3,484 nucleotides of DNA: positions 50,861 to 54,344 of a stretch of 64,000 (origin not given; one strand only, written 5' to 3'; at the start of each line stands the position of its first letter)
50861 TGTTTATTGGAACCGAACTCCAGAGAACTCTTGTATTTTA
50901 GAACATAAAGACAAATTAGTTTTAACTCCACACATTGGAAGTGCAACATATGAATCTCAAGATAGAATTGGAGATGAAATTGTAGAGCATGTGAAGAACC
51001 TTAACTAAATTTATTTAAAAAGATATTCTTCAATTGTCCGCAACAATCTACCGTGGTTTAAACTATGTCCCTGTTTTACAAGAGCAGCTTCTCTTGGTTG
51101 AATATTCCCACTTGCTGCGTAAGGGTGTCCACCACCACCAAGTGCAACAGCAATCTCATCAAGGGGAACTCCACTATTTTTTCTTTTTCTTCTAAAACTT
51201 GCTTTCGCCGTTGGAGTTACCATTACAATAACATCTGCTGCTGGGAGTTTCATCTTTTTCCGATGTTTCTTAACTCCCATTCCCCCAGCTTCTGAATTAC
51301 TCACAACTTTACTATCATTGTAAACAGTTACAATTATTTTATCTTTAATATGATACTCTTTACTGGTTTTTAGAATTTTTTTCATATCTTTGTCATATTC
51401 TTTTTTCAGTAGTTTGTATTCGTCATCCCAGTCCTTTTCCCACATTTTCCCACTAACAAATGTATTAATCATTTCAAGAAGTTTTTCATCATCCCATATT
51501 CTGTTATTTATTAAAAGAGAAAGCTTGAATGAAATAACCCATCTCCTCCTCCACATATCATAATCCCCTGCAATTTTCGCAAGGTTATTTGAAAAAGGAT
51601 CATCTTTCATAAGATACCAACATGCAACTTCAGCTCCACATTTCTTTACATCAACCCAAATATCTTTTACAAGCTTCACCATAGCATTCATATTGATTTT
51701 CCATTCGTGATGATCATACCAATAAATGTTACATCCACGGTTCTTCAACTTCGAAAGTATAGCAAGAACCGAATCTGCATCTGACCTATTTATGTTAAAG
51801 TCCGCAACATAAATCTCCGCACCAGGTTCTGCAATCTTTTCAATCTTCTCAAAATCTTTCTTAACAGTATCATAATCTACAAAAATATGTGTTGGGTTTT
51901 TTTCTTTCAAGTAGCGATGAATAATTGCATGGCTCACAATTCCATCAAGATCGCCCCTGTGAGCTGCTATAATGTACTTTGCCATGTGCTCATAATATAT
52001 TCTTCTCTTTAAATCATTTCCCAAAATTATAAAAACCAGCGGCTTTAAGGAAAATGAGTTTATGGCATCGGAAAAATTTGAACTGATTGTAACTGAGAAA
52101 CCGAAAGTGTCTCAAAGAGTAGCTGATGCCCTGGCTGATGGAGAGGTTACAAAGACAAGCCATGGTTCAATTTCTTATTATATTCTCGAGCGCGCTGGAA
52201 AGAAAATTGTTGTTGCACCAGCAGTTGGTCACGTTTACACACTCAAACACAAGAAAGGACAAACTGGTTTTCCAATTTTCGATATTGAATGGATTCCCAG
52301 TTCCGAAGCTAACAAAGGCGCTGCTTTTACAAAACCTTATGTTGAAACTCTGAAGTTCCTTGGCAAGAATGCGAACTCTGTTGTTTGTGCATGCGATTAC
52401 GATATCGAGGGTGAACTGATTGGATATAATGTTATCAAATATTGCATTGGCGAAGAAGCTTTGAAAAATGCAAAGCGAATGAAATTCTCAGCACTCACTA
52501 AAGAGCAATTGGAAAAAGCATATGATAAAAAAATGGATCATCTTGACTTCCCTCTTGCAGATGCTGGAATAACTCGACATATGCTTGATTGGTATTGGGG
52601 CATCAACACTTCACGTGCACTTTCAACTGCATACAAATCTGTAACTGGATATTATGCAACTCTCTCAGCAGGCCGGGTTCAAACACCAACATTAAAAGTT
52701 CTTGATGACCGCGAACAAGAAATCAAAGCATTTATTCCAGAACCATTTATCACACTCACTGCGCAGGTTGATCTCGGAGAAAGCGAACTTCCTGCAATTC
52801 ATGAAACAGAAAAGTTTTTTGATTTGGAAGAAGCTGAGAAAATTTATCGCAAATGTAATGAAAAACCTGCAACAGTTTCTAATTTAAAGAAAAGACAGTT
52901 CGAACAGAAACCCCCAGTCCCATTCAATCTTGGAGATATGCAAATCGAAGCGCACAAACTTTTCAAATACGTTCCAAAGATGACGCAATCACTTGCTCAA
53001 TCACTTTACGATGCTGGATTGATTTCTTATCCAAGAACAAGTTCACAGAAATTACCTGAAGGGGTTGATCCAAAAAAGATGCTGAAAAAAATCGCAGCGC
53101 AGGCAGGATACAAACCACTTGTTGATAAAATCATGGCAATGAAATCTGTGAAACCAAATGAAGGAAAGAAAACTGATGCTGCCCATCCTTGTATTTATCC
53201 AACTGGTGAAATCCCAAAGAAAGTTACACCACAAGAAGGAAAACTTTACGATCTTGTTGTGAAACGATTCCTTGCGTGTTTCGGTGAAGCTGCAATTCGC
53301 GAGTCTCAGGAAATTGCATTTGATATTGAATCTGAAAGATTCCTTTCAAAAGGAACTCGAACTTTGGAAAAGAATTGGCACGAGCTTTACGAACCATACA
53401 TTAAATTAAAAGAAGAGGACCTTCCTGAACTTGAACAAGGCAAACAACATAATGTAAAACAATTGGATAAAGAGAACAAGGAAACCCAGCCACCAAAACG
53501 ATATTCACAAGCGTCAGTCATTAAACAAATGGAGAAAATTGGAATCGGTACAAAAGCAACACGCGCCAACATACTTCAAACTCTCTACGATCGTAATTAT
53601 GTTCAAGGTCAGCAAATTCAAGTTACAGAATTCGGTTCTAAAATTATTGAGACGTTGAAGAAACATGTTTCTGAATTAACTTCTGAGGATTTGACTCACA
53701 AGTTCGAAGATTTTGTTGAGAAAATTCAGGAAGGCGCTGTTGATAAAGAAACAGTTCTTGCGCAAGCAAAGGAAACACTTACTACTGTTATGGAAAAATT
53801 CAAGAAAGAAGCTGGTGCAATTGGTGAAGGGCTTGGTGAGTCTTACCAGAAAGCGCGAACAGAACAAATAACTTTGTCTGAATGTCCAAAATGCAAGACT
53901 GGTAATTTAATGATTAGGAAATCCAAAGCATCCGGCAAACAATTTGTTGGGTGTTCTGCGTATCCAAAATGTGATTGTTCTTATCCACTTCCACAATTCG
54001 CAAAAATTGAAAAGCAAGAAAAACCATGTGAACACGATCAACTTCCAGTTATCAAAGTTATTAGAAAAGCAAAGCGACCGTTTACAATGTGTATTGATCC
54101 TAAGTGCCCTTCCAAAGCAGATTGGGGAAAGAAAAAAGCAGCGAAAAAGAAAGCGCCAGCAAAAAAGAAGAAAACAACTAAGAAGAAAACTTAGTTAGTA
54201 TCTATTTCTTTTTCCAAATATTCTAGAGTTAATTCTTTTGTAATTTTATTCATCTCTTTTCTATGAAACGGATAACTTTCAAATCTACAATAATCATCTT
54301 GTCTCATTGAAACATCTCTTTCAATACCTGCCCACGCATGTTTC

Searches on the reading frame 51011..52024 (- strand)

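Call 30: search_protein_families(library=pfam, proteins=[window:51011-52024:-], max_evalue=0.00001)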
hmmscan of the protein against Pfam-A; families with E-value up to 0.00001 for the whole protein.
window:51011-52024:- (337 aa): 1 family
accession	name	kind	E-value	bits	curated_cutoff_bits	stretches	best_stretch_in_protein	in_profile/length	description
PF01368.27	DHH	-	1.1e-06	29.3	28.1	1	18-138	3-102/125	DHH family, N-terminal domain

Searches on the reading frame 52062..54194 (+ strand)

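Call 30: search_protein_families(library=pfam, proteins=[window:52062-54194:+], max_evalue=0.00001)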
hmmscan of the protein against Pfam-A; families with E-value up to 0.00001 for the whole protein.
window:52062-54194:+ (710 aa): 3 families
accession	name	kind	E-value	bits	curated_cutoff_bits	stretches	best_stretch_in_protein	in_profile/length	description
PF01131.25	Topoisom_bac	-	6.9e-120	401.2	35.1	1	162-566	3-410/411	DNA topoisomerase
PF01751.28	Toprim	-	2.9e-10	40.6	23.1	1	7-144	1-95/96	Toprim domain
PF01396.24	Zn_ribbon_Top1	-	6.3e-10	39.1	32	1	607-644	3-37/39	Topoisomerase DNA binding C4 zinc finger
